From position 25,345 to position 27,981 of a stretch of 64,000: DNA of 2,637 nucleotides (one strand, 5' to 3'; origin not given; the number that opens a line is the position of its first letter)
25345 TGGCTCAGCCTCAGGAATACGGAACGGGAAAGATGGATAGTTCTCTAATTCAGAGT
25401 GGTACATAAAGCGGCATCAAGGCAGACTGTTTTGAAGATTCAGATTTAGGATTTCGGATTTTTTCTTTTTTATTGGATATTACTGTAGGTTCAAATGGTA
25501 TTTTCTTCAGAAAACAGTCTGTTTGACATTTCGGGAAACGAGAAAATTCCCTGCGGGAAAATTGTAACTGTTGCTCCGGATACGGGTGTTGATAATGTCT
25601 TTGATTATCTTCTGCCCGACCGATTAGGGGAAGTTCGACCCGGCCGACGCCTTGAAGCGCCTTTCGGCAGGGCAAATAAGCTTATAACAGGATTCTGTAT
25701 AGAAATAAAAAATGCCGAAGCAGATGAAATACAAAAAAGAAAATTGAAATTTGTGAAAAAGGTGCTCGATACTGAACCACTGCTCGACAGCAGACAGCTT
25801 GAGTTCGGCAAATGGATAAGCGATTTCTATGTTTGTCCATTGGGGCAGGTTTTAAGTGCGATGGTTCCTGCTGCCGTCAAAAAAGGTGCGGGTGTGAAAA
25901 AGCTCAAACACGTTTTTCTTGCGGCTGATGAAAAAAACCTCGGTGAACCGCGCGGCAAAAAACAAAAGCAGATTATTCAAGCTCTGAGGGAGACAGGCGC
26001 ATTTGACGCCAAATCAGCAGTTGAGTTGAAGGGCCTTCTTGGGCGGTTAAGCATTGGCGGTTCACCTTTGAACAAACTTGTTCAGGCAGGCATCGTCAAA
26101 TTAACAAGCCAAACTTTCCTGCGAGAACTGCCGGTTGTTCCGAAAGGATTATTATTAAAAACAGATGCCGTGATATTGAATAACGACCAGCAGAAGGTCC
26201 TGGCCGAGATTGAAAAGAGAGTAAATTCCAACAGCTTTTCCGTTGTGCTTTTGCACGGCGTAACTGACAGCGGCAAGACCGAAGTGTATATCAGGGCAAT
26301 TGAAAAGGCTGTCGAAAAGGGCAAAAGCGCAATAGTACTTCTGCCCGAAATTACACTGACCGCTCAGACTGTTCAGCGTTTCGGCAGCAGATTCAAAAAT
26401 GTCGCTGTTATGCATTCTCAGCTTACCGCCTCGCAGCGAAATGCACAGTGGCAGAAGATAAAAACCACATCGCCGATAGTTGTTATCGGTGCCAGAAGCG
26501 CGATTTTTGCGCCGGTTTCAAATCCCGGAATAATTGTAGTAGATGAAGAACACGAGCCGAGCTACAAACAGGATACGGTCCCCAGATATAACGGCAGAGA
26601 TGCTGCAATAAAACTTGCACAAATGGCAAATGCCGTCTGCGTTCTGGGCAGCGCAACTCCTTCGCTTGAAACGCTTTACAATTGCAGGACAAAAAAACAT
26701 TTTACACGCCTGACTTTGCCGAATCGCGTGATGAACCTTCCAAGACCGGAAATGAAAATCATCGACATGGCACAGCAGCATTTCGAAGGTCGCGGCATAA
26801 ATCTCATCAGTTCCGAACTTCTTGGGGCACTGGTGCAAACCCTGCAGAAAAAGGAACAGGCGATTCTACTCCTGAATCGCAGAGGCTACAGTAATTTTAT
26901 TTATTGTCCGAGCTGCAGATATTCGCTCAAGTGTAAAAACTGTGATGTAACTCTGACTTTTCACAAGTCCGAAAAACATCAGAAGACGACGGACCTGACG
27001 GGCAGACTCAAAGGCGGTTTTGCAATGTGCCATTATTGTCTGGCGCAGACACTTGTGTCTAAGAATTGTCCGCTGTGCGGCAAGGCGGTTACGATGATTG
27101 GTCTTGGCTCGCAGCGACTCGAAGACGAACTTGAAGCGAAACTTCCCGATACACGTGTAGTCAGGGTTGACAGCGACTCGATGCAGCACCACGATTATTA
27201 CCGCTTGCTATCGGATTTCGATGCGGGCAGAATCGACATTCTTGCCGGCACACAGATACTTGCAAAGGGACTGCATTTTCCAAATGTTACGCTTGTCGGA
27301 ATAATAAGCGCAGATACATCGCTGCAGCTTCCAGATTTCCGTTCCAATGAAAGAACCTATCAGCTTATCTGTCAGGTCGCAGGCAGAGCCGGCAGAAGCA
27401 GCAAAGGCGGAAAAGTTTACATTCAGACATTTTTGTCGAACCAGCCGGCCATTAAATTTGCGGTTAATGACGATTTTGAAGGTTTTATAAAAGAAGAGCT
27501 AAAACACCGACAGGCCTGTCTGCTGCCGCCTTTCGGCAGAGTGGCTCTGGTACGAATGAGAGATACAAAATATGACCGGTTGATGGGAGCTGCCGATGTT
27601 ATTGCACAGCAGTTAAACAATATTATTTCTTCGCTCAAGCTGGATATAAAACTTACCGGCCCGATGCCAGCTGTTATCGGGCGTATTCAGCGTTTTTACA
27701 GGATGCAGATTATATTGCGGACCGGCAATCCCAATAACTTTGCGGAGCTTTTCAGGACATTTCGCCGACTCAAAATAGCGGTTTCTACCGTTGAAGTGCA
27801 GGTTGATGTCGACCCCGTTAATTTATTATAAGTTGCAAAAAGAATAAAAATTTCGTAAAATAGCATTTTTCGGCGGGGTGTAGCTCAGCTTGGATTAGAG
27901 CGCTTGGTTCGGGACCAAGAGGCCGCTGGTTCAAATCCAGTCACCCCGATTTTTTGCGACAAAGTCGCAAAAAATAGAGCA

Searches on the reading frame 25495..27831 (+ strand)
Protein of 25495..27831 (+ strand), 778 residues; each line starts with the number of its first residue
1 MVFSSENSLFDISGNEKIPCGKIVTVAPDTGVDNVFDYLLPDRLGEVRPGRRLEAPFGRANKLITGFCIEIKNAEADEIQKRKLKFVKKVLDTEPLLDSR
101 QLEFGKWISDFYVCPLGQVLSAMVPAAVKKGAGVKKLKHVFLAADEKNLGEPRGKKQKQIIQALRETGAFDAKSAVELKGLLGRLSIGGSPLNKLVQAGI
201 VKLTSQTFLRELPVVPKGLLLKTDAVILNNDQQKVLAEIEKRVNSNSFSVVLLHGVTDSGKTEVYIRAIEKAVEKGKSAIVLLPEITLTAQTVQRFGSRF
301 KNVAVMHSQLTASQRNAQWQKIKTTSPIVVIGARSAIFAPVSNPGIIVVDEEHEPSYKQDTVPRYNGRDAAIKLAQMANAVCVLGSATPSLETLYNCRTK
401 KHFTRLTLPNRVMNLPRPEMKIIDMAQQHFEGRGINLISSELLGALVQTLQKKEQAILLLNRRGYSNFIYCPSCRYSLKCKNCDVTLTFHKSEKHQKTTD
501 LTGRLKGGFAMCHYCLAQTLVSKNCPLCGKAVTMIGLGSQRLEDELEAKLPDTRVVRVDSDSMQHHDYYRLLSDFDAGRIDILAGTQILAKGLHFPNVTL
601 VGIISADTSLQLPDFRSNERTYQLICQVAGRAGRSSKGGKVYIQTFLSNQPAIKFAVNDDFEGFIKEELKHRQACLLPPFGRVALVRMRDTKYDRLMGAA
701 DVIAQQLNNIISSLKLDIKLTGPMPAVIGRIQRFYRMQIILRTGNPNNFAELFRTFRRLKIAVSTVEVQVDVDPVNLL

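Call 28: search_protein_families(library=pfam, proteins=[window:25495-27831:+], max_evalue=0.001)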
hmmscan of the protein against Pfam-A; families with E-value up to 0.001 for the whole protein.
window:25495-27831:+ (778 aa): 6 families
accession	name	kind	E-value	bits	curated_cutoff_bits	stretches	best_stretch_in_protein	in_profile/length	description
PF17764.6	PriA_3primeBD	-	2.7e-22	78.9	22.7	1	26-125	2-96/96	3'DNA-binding domain (3'BD)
PF00270.35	DEAD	-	2.1e-17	63.8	26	1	231-394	3-164/167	DEAD/DEAH box helicase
PF18074.6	PriA_C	-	3e-14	54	26.9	1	679-774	1-95/95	Primosomal protein N C-terminal domain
PF04851.21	ResIII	-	6.9e-13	49.3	22.5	1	228-390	4-163/164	Type III restriction enzyme, res subunit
PF00271.37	Helicase_C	-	3.4e-12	47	23.5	1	541-635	27-109/110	Helicase conserved C-terminal domain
PF18319.7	Zn_ribbon_PriA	-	0.00077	19.8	26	1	480-494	1-15/27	PriA DNA helicase Cys-rich region (CRR) domain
